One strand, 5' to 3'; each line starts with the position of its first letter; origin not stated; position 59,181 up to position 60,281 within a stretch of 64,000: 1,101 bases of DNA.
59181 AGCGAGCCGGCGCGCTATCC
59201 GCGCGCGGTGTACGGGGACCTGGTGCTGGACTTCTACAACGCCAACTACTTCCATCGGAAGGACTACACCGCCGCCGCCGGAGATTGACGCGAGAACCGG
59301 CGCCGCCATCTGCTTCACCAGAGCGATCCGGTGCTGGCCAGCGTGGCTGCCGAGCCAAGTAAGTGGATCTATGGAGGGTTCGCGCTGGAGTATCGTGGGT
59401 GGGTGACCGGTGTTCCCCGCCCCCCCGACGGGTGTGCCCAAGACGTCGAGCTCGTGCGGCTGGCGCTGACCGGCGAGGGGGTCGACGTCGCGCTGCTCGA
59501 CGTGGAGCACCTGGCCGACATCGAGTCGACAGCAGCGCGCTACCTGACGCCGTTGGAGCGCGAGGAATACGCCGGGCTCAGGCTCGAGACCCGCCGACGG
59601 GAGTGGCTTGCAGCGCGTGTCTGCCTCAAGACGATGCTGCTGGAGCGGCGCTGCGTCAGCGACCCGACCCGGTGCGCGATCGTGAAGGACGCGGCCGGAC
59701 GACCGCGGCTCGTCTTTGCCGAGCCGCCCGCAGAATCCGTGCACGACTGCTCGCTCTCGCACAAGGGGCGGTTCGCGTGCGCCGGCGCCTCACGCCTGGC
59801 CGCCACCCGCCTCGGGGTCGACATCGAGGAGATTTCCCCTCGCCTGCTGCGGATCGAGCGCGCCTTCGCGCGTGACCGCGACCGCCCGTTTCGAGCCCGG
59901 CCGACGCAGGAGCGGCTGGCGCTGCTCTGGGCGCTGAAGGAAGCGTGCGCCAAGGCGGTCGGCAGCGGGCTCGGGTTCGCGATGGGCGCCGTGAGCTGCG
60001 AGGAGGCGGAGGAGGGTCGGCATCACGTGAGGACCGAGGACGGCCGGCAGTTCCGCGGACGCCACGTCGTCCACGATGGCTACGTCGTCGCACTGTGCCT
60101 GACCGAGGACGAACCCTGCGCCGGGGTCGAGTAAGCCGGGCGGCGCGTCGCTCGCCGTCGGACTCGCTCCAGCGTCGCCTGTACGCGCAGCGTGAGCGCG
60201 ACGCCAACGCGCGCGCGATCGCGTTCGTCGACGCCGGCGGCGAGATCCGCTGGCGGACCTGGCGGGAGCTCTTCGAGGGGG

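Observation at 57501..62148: Second carrier-protein module: HAD hydrolase, 2OG/Fe(II) oxygenase, Sfp-type PPTase, FAAL-like ligase with unresolved start, and divergent ACP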

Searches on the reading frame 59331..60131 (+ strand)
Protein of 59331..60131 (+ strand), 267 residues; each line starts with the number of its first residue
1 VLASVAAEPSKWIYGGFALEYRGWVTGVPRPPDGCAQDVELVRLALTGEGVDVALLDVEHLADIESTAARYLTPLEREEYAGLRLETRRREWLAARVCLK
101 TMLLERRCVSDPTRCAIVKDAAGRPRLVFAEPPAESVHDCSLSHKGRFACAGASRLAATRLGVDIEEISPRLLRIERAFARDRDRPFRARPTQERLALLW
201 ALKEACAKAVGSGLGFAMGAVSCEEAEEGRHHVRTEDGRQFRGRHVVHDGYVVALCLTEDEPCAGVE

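Call 7: search_protein_families(library=pfam, proteins=[window:59331-60131:+], max_evalue=0.01)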
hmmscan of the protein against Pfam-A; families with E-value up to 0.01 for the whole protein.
window:59331-60131:+ (267 aa): 1 family
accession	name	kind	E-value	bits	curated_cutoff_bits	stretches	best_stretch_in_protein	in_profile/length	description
PF01648.25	ACPS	-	4.8e-16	59.2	25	1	161-256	2-111/111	4'-phosphopantetheinyl transferase superfamily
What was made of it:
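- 59331..60134 (+): Sfp-type 4'-phosphopantetheinyl transferase. Homology to relatives covers 59435-60134. The native start codon, at about 59432-59434 immediately upstream of where that homology begins, is lost (GGG TGT). The present start must be GTG 59331 (267 aa) or GTG 59403 (243 aa). PF01648 at 59 bits (call 7).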

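Call 8: search_protein_families(library=ncbifam, proteins=[window:59331-60131:+], max_evalue=0.01)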
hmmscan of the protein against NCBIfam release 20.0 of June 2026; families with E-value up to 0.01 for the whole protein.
window:59331-60131:+ (267 aa): 8 families
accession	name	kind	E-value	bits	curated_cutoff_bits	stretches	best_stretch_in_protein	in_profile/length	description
TIGR00556.1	pantethn_trn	domain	3.5e-10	40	45.35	1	160-216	4-70/128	phosphopantetheine--protein transferase domain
NF011255.0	PRK14661.1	equivalog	1.4e-06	28.4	209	1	161-259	5-108/169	holo-[acyl-carrier-protein] synthase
NF042922.1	4PPT_HetI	equivalog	2.7e-05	23.6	370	1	86-215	54-184/235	4'-phosphopantetheinyl transferase HetI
NF000832.0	PRK00070.3-2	equivalog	0.0003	21.1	107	1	162-237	6-83/116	holo-ACP synthase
TIGR00516.1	acpS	equivalog_domain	0.00035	20.8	59.8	0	194-216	45-69/125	holo-ACP synthase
NF000835.0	PRK00070.4-1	equivalog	0.0019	18.5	128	0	48-103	4-61/115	holo-ACP synthase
NF000831.0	PRK00070.3-1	equivalog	0.005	16.7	124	0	188-219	42-72/130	holo-ACP synthase AcpS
NF011251.0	PRK14657.1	equivalog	0.0067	16.5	165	0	190-220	39-71/123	holo-[acyl-carrier-protein] synthase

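Call 35: find_homologous_proteins(query=window:59331-60131:+, max_evalue=0.00001)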
Query window:59331-60131:+ (267 aa): 185 proteins with E <= 0.00001 among 7480 candidates; the best 120 are listed.
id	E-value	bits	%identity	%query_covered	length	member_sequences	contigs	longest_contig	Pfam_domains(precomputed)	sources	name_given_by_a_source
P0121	2.9e-168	576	97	100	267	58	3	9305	PF01648.26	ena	-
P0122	2.4e-120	419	85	87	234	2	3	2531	PF01648.26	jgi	-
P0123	6.6e-117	408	83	85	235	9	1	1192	PF01648.26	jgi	jgi:phosphopantetheinyl transferase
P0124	1.2e-115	404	83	84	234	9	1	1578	PF01648.26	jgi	-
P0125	2.5e-98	347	72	87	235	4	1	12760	PF01648.26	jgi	-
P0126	8.3e-88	312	65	85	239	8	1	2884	PF01648.26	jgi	-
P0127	3.2e-87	310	65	85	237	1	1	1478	PF01648.26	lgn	-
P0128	4.1e-86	307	65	85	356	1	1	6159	PF01648.26,PF00550.32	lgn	-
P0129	4.4e-86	307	64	83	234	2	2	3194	PF01648.26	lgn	-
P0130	7.2e-86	306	66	86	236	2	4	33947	PF01648.26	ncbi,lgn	-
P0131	2.2e-84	301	64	84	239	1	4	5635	PF01648.26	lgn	-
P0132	5.2e-83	297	63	85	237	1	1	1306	PF01648.26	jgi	jgi:phosphopantetheinyl transferase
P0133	8.2e-83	296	66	83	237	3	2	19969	PF01648.26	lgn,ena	-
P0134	2.0e-82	295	63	85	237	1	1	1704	PF01648.26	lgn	-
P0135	9.8e-82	292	62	84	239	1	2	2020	PF01648.26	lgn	-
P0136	1.3e-81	292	63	84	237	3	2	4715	PF01648.26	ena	-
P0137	4.4e-81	290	62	85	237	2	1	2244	PF01648.26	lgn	-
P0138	1.1e-80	289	62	84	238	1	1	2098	PF01648.26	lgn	-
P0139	1.8e-80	288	64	83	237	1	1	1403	PF01648.26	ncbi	-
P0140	2.2e-80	288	61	85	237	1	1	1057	PF01648.26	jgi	-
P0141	3.2e-80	288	62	85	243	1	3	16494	PF01648.26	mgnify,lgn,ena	mgnify:CR=1 FL=1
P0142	3.4e-80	287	60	85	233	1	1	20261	PF01648.26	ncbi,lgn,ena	-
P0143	4.3e-80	287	63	83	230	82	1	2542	PF01648.26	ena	-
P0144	7.9e-80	286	62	84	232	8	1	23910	PF01648.26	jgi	-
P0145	9.6e-80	286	60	83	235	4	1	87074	PF01648.26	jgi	jgi:phosphopantetheinyl transferase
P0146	1.1e-79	286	61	84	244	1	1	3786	PF01648.26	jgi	jgi:phosphopantetheinyl transferase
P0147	1.6e-79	285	62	83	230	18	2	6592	PF01648.26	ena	-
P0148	2.7e-79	284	60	85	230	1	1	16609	PF01648.26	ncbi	-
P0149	1.7e-78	282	64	79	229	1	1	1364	PF01648.26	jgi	jgi:phosphopantetheinyl transferase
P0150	1.9e-78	282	63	85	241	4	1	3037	PF01648.26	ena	-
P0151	2.3e-78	281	60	85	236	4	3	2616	PF01648.26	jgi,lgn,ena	-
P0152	1.0e-77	279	58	85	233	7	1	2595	PF01648.26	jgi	-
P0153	1.8e-77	278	61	85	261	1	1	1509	PF01648.26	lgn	-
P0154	9.0e-77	276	59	85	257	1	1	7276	PF01648.26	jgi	-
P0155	5.5e-76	274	59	87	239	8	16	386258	PF01648.26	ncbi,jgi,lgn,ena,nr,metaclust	ncbi:MAG: hypothetical protein DMD96_08150 [Candidatus Rokuibacteriota bacterium]|nr:MAG: hypothetic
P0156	7.6e-76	273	56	86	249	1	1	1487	PF01648.26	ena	-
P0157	1.3e-75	272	60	83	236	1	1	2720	PF01648.26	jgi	-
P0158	2.0e-75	272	58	86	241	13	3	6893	PF01648.26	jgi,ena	-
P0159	2.7e-75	271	57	84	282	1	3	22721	PF01648.26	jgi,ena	-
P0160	5.0e-75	270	59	85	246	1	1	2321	PF01648.26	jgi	-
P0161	8.3e-75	270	59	84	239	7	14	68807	PF01648.26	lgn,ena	-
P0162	1.2e-74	269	61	84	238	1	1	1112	PF01648.26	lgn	-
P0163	2.5e-74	268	60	84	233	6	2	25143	PF01648.26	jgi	-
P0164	3.3e-74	268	59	84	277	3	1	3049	PF01648.26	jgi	-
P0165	2.2e-73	265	57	85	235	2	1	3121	PF01648.26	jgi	jgi:phosphopantetheinyl transferase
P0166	3.1e-73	265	59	85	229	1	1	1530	PF01648.26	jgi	jgi:phosphopantetheinyl transferase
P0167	3.2e-73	265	63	78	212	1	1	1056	PF01648.26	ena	-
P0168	3.3e-73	264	61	79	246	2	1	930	PF01648.26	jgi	-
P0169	6.4e-73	264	57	85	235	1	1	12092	PF01648.26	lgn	-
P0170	3.5e-72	261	59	79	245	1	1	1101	PF01648.26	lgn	-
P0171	1.3e-71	259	57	83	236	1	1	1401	PF01648.26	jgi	-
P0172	1.7e-71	259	56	83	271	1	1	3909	PF01648.26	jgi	jgi:phosphopantetheinyl transferase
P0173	4.4e-71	258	58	84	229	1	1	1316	PF01648.26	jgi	jgi:phosphopantetheinyl transferase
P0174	6.7e-71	257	59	83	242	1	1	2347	PF01648.26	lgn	-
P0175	7.5e-71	257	58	83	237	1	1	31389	PF01648.26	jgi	jgi:phosphopantetheinyl transferase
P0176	8.1e-71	257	57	84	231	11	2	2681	PF01648.26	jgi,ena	-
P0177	1.9e-70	255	58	83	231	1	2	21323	PF01648.26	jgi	jgi:phosphopantetheinyl transferase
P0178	2.0e-70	255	58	83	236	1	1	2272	PF01648.26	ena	-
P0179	2.4e-70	255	59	82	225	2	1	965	PF01648.26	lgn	-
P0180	2.5e-70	255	57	83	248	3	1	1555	PF01648.26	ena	-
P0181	2.8e-70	255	57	85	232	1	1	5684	PF01648.26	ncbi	-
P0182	2.9e-70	255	55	85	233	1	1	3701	PF01648.26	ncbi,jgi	ncbi:MAG: 4'-phosphopantetheinyl transferase family protein [Planctomycetota bacterium]|jgi:phosphop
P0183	3.4e-70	255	58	82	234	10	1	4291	PF01648.26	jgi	jgi:phosphopantetheinyl transferase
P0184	3.5e-70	255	54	85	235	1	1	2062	PF01648.26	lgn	-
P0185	5.8e-70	254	57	84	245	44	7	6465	PF01648.26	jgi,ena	-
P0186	2.1e-69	252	60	74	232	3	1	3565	PF01648.26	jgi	jgi:phosphopantetheinyl transferase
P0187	2.6e-69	252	57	82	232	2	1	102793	PF01648.26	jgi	jgi:phosphopantetheinyl transferase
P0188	3.1e-69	251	57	82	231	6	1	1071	PF01648.26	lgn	-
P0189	5.8e-69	251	55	82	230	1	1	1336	PF01648.26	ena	-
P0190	6.2e-69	250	56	83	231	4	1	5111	PF01648.26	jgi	-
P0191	1.4e-68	249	55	82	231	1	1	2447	PF01648.26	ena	-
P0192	1.8e-68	249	56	85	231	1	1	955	PF01648.26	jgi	-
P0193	1.8e-68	249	55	84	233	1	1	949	PF01648.26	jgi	-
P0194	1.9e-68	249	54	84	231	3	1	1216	PF01648.26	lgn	-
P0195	2.1e-68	249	58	74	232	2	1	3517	PF01648.26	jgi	jgi:phosphopantetheinyl transferase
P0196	2.6e-68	248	55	81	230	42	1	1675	PF01648.26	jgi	-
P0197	2.8e-68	248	56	84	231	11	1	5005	PF01648.26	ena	-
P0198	3.7e-68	248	58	79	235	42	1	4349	PF01648.26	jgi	jgi:phosphopantetheinyl transferase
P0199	4.6e-68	248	57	83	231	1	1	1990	PF01648.26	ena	-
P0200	5.4e-68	247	57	83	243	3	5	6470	PF01648.26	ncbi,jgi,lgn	jgi:phosphopantetheinyl transferase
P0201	6.1e-68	247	57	83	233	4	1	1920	PF01648.26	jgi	-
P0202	1.4e-67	246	55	85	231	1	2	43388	PF01648.26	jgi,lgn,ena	jgi:4'-phosphopantetheinyl transferase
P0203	1.5e-67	246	54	83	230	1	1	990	PF01648.26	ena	-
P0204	1.7e-67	246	57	82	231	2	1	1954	PF01648.26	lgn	-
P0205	2.3e-67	245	56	85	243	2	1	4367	PF01648.26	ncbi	-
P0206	3.3e-67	245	57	82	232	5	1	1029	PF01648.26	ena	-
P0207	4.4e-67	244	58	78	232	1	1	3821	PF01648.26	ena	-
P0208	4.9e-67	244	57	82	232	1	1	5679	PF01648.26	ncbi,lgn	-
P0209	5.3e-67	244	56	84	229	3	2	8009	PF01648.26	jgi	-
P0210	6.2e-67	244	57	79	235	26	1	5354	PF01648.26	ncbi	-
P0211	8.4e-67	243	55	83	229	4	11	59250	PF01648.26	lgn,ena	-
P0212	1.0e-66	243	56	84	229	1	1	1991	PF01648.26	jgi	jgi:phosphopantetheinyl transferase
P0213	1.1e-66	243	56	82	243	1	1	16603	PF01648.26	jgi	jgi:phosphopantetheinyl transferase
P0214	1.7e-66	242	55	83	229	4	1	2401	PF01648.26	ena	-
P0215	2.3e-66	242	55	81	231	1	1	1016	PF01648.26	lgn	-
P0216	2.4e-66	242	55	83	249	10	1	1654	PF01648.26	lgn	-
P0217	2.7e-66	242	53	87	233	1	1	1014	PF01648.26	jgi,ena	-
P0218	2.8e-66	242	57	80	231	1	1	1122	PF01648.26,PF17837.7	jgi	-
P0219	2.9e-66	242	55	84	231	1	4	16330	PF01648.26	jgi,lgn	jgi:phosphopantetheinyl transferase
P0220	3.7e-66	241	54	84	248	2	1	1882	PF01648.26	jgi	jgi:phosphopantetheinyl transferase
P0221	3.9e-66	241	54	83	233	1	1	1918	PF01648.26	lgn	-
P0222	4.1e-66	241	56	82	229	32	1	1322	PF01648.26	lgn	-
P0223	5.4e-66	241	56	82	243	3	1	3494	PF01648.26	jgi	-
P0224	6.0e-66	241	56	83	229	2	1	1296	PF01648.26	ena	-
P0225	6.4e-66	241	54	83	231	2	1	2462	PF01648.26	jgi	-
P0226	6.7e-66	241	55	84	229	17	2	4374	PF01648.26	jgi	-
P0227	7.2e-66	240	57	74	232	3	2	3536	PF01648.26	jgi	jgi:phosphopantetheinyl transferase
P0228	8.7e-66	240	56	82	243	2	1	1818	PF01648.26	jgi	jgi:phosphopantetheinyl transferase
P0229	9.4e-66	240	55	84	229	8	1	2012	PF01648.26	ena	-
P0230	1.2e-65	240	54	83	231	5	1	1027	PF01648.26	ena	-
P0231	1.2e-65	240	54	83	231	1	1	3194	PF01648.26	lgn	-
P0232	1.8e-65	239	54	82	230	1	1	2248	PF01648.26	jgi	-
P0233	3.0e-65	238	56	81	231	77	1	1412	PF01648.26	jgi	jgi:phosphopantetheinyl transferase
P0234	3.1e-65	238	56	83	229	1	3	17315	PF01648.26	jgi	jgi:phosphopantetheinyl transferase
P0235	3.3e-65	238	57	83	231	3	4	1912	PF01648.26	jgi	jgi:phosphopantetheinyl transferase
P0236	3.9e-65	238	55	84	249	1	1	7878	PF01648.26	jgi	jgi:phosphopantetheinyl transferase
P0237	4.0e-65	238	55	83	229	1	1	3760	PF01648.26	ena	-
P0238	4.1e-65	238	57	83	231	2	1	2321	PF01648.26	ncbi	ncbi:MAG: 4'-phosphopantetheinyl transferase family protein [Candidatus Rokuibacteriota bacterium]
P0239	5.0e-65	238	56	83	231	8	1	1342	PF01648.26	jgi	jgi:phosphopantetheinyl transferase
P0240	7.7e-65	237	54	83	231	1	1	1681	PF01648.26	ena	-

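Call 37: find_encoding_contigs(protein=P0125, flank=8000, max_places=2)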
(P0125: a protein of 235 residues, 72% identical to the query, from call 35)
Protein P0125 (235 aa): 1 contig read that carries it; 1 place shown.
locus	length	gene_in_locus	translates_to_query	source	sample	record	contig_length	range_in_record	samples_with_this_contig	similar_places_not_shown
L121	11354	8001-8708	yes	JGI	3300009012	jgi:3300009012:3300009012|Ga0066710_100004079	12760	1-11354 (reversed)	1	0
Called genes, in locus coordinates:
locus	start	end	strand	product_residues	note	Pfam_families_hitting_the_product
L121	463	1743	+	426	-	PF00109:ketoacyl-synt, PF00108:Thiolase_N (faint), PF02801:Ketoacyl-synt_C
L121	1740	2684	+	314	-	PF00698:Acyl_transf_1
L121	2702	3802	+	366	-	PF00195:Chal_sti_synt_N, PF08392:FAE1_CUT1_RppA, PF08545:ACP_syn_III (weak), PF02797:Chal_sti_synt_C, PF08541:ACP_syn_III_C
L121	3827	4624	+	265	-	PF00378:ECH_1, PF16113:ECH_2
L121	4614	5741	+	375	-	PF08545:ACP_syn_III (weak)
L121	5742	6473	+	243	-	PF00378:ECH_1, PF16113:ECH_2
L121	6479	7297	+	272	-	PF00106:adh_short, PF13561:adh_short_C2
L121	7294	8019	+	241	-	PF00378:ECH_1, PF16113:ECH_2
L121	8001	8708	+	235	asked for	PF01648:ACPS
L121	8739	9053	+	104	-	PF00550:PP-binding (weak)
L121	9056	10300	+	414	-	PF00109:ketoacyl-synt, PF08545:ACP_syn_III (faint), PF02801:Ketoacyl-synt_C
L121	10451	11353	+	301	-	?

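Call 38: find_encoding_contigs(protein=P0130, flank=8000, max_places=2)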
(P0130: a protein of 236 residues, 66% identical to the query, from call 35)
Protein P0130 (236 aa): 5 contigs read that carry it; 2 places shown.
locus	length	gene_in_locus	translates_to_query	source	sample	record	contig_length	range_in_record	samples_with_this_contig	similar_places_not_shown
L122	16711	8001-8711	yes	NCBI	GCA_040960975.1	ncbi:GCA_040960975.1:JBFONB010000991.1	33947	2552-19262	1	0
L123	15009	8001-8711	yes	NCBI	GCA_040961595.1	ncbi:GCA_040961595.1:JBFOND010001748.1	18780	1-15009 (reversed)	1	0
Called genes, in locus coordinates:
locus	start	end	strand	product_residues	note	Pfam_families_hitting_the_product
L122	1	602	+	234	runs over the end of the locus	PF00005:ABC_tran, PF13304:AAA_21 (faint)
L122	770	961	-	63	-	-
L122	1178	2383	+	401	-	PF00109:ketoacyl-synt, PF02801:Ketoacyl-synt_C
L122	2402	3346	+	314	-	PF00698:Acyl_transf_1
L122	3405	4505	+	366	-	PF00195:Chal_sti_synt_N, PF08392:FAE1_CUT1_RppA, PF08545:ACP_syn_III (weak), PF02797:Chal_sti_synt_C, PF08541:ACP_syn_III_C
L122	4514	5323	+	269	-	PF00378:ECH_1, PF16113:ECH_2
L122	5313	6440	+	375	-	PF08545:ACP_syn_III (weak)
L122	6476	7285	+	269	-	PF00106:adh_short, PF13561:adh_short_C2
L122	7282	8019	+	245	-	PF00378:ECH_1, PF16113:ECH_2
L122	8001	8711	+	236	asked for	PF01648:ACPS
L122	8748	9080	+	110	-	PF00550:PP-binding (weak)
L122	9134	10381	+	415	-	PF00109:ketoacyl-synt, PF08545:ACP_syn_III (faint), PF02801:Ketoacyl-synt_C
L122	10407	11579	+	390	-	PF02737:3HCDH_N, PF00725:3HCDH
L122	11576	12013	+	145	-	-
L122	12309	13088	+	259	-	PF09335:VTT_dom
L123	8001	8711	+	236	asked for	PF01648:ACPS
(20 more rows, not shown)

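Call 39: find_encoding_contigs(protein=P0122, flank=5000, max_places=3)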
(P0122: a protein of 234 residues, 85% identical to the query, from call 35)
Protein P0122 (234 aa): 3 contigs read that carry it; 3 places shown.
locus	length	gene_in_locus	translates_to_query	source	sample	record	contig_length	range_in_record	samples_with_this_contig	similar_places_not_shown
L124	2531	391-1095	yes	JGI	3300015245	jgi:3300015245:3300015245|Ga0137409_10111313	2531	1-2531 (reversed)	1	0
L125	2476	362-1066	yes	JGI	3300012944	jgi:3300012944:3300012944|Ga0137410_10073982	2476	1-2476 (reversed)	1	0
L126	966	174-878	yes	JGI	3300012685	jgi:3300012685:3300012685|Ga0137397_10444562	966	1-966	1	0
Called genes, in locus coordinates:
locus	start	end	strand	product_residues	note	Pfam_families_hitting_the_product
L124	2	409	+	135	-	PF00378:ECH_1, PF16113:ECH_2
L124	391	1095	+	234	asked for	PF01648:ACPS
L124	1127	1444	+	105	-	PF00550:PP-binding (weak)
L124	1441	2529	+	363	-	?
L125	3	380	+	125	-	?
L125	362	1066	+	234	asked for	PF01648:ACPS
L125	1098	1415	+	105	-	PF00550:PP-binding (weak)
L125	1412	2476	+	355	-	?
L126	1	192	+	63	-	?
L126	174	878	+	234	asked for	PF01648:ACPS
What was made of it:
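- PPTase relatives at 66-85% identity always sit in the order ECH, PPTase, ACP105, KS (calls 37-39).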
